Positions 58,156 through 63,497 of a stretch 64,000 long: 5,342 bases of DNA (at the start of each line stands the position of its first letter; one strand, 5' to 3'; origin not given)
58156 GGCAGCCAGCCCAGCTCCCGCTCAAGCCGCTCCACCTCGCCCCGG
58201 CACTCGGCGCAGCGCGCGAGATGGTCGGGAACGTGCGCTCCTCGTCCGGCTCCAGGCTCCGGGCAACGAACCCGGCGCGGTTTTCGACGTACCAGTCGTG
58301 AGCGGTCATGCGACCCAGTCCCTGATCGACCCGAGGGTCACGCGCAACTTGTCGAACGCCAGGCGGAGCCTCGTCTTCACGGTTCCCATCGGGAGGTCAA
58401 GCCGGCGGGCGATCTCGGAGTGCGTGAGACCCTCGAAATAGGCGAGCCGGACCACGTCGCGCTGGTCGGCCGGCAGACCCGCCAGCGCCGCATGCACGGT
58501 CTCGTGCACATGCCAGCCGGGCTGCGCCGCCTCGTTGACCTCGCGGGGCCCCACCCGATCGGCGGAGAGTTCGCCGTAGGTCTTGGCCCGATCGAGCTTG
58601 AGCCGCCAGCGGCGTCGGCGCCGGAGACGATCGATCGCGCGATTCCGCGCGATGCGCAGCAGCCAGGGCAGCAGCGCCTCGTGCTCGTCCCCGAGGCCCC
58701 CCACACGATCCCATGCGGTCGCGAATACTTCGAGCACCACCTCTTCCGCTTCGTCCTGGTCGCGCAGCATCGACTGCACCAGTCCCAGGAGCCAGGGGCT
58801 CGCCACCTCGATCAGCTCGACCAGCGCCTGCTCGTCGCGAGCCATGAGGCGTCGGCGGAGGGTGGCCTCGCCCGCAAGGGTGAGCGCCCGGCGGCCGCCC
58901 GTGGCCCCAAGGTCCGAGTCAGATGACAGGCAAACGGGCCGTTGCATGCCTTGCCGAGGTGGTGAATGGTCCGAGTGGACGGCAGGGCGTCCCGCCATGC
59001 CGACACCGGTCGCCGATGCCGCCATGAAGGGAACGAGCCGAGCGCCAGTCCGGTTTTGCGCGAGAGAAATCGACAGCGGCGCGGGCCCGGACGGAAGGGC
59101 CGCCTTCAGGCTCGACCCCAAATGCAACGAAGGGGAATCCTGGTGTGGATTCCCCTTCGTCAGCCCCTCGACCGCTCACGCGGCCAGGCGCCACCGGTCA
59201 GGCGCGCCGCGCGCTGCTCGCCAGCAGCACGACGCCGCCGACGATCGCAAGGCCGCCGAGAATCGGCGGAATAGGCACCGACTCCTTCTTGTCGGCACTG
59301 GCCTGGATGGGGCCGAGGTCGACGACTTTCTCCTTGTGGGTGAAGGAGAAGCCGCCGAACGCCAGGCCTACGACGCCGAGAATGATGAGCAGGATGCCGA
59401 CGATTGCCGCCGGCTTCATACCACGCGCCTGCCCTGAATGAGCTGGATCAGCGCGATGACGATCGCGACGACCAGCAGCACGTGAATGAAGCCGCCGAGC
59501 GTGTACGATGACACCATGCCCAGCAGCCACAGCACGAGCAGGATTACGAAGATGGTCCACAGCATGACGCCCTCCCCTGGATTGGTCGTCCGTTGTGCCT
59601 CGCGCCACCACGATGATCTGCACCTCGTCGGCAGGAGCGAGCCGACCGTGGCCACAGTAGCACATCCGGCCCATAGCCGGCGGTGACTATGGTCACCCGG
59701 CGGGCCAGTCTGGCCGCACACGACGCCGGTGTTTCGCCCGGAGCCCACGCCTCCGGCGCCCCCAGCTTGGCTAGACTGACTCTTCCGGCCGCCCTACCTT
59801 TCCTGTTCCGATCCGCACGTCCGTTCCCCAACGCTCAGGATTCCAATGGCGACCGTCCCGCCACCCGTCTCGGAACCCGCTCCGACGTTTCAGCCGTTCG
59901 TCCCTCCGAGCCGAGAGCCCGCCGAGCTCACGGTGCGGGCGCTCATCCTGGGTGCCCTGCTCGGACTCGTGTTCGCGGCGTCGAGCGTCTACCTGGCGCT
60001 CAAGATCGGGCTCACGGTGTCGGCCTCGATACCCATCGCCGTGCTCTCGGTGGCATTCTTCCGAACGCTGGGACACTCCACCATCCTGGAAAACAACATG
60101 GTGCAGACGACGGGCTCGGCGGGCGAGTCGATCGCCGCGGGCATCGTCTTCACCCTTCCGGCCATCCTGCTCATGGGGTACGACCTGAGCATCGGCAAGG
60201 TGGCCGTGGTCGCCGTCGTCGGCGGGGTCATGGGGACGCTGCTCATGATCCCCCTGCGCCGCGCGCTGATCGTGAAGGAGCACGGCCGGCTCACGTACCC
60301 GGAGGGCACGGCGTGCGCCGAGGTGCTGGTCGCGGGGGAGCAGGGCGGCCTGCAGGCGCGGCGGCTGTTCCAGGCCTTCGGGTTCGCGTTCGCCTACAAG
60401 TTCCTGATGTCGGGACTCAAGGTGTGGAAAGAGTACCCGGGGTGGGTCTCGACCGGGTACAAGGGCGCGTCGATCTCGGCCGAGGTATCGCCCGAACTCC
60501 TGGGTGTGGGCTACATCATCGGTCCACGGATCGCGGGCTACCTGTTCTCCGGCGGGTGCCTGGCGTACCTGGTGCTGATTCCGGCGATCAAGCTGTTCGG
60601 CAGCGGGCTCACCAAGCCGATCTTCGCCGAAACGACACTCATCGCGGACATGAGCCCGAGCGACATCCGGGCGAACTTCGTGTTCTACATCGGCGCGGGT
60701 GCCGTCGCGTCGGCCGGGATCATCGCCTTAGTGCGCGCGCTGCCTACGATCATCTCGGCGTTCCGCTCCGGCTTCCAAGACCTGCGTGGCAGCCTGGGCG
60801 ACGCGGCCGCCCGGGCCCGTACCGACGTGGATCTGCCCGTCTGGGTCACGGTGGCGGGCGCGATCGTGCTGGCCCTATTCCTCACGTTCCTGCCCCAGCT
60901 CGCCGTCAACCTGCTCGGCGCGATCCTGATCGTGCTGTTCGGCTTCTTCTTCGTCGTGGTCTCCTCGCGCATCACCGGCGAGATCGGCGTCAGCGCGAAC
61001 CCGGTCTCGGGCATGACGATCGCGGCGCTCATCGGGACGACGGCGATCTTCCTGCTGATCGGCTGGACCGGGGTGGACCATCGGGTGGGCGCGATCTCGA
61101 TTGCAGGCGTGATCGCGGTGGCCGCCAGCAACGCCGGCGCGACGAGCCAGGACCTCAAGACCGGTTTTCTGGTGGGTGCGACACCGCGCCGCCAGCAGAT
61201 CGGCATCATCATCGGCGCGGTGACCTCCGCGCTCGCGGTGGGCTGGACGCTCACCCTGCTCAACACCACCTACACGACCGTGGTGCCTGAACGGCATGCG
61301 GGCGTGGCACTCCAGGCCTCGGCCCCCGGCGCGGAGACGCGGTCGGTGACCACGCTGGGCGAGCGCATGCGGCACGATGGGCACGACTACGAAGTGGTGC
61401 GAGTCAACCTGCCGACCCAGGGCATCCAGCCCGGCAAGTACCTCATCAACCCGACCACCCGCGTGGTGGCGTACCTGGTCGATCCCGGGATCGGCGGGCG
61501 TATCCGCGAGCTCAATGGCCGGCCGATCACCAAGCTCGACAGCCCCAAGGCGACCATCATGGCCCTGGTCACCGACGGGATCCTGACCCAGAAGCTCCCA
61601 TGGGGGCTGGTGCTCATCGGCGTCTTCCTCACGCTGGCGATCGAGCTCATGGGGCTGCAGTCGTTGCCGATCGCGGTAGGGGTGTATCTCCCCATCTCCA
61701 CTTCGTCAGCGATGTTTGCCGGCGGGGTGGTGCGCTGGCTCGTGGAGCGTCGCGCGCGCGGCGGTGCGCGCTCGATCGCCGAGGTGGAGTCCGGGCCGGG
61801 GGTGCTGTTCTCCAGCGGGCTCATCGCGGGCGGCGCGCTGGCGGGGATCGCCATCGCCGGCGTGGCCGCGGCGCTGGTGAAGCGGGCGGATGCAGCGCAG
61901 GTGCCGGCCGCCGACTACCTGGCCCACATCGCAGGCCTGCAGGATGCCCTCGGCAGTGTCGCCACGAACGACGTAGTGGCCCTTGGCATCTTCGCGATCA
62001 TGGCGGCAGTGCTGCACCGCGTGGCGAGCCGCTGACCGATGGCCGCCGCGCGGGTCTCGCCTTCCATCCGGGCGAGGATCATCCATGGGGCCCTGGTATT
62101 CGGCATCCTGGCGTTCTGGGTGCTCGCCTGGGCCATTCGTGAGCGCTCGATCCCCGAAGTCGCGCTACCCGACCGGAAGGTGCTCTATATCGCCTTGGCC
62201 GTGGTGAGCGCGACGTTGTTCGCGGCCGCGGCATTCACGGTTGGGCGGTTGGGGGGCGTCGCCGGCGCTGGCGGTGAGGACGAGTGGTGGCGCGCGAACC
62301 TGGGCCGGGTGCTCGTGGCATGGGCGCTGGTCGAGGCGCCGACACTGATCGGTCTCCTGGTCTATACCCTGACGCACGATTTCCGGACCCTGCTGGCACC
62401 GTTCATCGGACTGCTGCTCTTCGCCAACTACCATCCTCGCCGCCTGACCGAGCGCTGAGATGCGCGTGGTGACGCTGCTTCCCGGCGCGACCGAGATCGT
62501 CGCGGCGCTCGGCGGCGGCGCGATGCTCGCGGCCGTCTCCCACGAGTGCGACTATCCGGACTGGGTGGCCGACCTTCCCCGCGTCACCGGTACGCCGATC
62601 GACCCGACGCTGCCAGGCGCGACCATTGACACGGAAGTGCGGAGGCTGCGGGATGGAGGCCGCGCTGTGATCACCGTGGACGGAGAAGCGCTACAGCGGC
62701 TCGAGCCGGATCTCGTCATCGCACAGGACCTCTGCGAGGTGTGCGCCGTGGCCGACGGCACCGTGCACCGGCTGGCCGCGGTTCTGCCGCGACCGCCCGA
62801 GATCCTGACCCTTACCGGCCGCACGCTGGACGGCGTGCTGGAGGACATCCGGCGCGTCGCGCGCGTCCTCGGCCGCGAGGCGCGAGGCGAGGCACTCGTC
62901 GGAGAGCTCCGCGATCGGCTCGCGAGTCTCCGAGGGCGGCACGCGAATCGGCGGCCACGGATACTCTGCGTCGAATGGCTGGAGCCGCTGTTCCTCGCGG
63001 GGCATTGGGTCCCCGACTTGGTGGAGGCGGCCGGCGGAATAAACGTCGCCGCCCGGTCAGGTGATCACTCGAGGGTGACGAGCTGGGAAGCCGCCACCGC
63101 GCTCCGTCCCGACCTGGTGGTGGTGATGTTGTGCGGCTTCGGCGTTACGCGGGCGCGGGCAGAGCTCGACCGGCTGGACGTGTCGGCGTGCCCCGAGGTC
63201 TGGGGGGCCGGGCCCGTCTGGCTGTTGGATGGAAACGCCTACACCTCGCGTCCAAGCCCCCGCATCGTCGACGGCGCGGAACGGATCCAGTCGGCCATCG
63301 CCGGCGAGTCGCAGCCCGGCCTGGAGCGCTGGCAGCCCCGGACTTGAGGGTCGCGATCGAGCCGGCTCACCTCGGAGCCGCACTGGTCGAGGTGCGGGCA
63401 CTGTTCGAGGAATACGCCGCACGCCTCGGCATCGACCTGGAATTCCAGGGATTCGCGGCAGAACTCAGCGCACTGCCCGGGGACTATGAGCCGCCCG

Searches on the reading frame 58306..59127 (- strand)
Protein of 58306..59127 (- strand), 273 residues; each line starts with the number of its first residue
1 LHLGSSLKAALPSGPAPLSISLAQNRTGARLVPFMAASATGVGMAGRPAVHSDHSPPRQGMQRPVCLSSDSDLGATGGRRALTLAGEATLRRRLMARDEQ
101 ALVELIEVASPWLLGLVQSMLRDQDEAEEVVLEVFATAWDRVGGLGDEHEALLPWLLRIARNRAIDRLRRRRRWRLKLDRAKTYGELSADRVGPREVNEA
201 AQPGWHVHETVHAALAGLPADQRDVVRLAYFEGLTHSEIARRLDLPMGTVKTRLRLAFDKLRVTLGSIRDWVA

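Call 44: search_protein_families(library=pfam, proteins=[window:58306-59127:-], max_evalue=0.0001)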
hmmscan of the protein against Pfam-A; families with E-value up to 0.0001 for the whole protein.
window:58306-59127:- (273 aa): 4 families
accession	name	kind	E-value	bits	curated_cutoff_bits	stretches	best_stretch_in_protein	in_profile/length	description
PF08281.18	Sigma70_r4_2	-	8.1e-16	57.9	25.7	1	209-261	2-54/54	Sigma-70, region 4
PF04545.22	Sigma70_r4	-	2e-15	56.5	24.1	1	214-262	1-49/50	Sigma-70, region 4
PF04542.20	Sigma70_r2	-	1.2e-13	51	24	1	106-173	2-70/71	Sigma-70 region 2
PF07638.17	Sigma70_ECF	-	2.6e-06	27.9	21.1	1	155-264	78-182/185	ECF sigma factor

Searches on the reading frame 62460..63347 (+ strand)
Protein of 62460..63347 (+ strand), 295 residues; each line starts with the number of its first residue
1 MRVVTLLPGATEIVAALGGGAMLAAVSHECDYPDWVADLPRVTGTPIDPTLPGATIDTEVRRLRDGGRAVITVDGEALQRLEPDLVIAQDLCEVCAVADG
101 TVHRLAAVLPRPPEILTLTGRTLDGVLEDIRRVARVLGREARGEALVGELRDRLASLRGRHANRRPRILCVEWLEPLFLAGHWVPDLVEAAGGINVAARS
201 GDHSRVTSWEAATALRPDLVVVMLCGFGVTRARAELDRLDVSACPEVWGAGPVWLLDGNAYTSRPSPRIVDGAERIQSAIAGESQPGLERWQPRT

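Call 44: search_protein_families(library=pfam, proteins=[window:62460-63347:+], max_evalue=0.0001)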
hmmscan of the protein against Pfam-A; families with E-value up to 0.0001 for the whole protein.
window:62460-63347:+ (295 aa): 1 family
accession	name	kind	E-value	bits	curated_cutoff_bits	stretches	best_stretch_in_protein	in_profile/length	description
PF01497.23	Peripla_BP_2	-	1.3e-16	61.1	27.5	1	3-225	1-200/235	Periplasmic binding protein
